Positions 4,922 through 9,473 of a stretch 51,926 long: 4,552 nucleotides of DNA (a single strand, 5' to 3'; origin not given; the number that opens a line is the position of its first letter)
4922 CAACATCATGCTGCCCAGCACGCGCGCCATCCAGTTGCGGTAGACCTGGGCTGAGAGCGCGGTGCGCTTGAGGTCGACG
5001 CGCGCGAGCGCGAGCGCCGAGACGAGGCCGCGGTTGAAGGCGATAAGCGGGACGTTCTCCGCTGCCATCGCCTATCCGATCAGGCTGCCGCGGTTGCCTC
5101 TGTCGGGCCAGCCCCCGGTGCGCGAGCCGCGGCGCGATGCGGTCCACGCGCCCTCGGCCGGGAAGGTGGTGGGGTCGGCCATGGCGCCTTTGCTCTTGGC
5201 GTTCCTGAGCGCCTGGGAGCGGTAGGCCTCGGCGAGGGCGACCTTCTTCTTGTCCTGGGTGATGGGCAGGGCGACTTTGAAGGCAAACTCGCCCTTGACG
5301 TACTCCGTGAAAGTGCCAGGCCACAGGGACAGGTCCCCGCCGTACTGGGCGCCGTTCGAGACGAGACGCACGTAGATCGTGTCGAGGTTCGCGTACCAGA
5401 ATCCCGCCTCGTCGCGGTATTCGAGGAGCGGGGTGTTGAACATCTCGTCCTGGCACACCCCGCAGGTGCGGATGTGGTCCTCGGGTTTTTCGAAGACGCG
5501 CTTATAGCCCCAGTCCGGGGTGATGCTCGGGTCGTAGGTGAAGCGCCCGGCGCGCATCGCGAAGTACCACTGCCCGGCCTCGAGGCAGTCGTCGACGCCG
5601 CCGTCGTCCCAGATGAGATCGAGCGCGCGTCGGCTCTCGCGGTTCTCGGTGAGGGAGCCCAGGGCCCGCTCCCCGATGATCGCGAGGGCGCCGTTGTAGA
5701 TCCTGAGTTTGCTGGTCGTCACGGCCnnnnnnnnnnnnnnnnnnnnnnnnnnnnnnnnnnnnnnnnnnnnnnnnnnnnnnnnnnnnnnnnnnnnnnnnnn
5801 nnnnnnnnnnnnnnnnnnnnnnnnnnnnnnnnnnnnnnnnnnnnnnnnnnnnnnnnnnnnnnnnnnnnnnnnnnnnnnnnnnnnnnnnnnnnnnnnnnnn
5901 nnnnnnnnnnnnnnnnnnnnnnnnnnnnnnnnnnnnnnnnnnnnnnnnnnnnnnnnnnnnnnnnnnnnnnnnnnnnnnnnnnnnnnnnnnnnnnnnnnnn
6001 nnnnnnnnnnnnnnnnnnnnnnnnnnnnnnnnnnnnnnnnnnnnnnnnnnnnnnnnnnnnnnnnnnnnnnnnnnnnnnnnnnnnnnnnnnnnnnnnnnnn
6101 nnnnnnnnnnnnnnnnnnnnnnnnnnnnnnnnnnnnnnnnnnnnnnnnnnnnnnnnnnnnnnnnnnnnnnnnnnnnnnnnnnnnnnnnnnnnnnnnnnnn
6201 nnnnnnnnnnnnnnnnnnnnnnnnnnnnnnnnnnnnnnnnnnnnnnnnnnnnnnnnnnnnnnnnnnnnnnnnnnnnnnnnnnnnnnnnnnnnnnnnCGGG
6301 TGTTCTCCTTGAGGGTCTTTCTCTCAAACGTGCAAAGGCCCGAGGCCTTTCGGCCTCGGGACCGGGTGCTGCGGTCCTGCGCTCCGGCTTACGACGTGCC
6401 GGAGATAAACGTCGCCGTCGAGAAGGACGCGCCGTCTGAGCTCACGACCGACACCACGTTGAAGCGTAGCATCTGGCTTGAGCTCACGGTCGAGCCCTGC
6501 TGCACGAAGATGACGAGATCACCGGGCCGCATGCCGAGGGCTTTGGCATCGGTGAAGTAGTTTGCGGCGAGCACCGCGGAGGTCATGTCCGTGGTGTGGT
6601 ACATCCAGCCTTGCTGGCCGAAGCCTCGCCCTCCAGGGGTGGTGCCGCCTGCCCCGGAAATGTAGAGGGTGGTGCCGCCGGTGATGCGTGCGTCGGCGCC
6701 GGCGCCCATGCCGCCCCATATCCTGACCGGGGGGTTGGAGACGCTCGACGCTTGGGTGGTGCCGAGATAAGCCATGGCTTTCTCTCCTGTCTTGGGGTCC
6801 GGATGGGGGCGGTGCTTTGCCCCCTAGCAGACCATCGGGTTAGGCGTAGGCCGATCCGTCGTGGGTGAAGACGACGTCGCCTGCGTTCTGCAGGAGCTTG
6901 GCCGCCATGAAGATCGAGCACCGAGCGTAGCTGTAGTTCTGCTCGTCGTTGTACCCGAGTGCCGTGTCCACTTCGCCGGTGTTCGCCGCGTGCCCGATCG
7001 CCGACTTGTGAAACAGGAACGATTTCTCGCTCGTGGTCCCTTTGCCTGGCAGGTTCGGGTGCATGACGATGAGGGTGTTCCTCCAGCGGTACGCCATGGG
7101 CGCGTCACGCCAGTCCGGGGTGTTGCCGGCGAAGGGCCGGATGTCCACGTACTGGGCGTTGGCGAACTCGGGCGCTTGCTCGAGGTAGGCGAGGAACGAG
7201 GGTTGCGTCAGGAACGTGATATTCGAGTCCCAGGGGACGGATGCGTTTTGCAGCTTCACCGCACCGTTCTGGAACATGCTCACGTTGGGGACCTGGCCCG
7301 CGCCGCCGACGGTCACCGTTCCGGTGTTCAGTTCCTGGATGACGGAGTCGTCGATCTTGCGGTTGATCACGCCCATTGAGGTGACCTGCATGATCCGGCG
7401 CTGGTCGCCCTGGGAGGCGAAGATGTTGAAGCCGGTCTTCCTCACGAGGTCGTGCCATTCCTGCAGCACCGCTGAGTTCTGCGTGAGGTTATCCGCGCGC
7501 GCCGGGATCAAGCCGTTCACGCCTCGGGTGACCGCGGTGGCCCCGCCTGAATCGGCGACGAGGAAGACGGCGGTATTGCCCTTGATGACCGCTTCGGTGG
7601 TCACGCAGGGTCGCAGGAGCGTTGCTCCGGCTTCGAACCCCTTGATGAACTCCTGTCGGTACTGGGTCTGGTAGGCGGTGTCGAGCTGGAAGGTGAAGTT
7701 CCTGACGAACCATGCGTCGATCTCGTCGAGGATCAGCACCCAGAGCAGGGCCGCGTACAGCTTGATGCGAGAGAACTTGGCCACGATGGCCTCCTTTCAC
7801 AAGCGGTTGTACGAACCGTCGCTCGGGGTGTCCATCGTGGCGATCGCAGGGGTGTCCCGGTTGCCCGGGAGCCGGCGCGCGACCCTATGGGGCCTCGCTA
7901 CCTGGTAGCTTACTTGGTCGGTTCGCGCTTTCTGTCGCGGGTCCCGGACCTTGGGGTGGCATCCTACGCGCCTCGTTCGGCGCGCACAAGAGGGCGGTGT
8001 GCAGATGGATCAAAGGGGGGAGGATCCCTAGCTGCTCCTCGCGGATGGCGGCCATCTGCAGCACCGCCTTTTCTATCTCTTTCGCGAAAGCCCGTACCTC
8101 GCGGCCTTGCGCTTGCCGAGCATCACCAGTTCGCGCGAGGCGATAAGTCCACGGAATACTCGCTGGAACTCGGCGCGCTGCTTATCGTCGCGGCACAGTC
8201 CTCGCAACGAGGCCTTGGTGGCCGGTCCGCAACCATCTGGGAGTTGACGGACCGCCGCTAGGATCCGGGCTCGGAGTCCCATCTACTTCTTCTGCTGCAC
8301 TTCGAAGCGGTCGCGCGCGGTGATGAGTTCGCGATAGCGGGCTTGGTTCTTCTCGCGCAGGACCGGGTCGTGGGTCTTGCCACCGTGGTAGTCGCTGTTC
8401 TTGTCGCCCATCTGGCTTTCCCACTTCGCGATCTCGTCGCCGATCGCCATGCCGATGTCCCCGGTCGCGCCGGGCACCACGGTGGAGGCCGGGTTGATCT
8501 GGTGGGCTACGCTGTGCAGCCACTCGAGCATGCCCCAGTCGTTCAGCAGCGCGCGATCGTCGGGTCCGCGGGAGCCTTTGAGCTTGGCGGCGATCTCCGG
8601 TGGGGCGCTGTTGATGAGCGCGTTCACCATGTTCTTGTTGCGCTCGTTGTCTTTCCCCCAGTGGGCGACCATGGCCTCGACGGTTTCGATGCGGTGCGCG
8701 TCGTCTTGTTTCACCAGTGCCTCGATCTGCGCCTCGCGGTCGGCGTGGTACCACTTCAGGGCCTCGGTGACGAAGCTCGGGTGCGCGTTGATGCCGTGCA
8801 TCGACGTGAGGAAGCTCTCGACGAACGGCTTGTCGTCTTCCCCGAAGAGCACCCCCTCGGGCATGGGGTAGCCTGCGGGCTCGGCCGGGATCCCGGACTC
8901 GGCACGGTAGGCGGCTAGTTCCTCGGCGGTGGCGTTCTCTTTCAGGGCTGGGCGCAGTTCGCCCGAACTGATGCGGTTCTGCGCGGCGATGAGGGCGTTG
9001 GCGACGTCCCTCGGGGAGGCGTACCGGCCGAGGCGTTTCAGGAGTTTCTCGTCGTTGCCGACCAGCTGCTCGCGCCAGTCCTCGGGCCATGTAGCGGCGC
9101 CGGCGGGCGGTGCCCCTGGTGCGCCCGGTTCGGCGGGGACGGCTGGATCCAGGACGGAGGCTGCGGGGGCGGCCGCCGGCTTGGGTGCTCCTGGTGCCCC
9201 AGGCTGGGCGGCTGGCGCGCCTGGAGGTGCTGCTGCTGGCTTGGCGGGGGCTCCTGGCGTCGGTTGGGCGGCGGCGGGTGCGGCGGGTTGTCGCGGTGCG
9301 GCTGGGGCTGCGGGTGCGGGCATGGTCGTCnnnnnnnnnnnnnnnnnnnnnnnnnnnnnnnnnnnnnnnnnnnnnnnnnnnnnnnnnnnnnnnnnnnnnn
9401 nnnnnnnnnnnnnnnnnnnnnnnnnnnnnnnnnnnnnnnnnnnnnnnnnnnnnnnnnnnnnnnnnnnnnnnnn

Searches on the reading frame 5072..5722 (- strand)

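Call 7: search_protein_families(library=phrogs, proteins=[window:5072-5722:-], max_evalue=0.001)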
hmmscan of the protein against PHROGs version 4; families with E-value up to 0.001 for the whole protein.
window:5072-5722:- (216 aa): 2 families
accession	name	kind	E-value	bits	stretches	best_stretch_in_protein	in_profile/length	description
phrog_394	-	tail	2.4e-29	103.2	1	3-198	2-189/190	tail protein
phrog_9239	-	tail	1e-14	54.9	1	4-159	3-150/741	tail tubular protein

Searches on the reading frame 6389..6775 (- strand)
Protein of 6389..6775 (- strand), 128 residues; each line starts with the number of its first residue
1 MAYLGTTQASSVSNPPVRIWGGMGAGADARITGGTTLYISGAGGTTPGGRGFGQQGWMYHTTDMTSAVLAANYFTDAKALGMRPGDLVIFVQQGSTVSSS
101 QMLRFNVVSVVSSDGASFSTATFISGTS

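Call 48: search_protein_families(library=pfam, proteins=[window:6389-6775:-], max_evalue=0.01)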
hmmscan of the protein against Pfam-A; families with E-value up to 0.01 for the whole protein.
window:6389-6775:- (128 aa): 0 families

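Call 94: search_protein_families(library=phrogs, proteins=[window:6389-6775:-], max_evalue=0.01)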
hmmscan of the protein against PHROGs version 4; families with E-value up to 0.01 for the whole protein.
window:6389-6775:- (128 aa): 1 family
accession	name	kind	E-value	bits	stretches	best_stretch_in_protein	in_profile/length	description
phrog_18004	-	unknown function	4.4e-11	43.8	1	53-117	18-79/92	-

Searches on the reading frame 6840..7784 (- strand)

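Call 7: search_protein_families(library=phrogs, proteins=[window:6840-7784:-], max_evalue=0.001)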
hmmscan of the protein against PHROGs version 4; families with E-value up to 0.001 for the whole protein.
window:6840-7784:- (314 aa): 1 family
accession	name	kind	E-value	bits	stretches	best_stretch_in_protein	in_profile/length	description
phrog_3437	-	head and packaging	1.1e-41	144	1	33-308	6-291/294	major head protein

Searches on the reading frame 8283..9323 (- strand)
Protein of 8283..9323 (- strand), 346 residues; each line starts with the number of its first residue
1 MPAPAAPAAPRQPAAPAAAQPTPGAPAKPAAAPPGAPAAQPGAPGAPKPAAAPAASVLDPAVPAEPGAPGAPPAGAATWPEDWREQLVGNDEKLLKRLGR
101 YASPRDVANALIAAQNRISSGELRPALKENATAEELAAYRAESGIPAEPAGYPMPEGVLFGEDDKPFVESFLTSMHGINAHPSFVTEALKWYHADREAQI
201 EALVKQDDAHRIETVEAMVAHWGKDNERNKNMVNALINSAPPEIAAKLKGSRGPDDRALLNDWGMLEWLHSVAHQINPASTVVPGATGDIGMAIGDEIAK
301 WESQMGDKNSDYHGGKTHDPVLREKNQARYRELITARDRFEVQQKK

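Call 7: search_protein_families(library=phrogs, proteins=[window:8283-9323:-], max_evalue=0.001)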
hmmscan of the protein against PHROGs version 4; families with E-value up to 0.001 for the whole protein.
window:8283-9323:- (346 aa): 1 family
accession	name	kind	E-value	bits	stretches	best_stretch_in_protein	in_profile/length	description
phrog_3742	-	unknown function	3.4e-24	87.3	1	68-288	23-241/287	-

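Call 48: search_protein_families(library=pfam, proteins=[window:8283-9323:-], max_evalue=0.01)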
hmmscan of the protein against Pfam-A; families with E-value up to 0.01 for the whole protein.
window:8283-9323:- (346 aa): 0 families
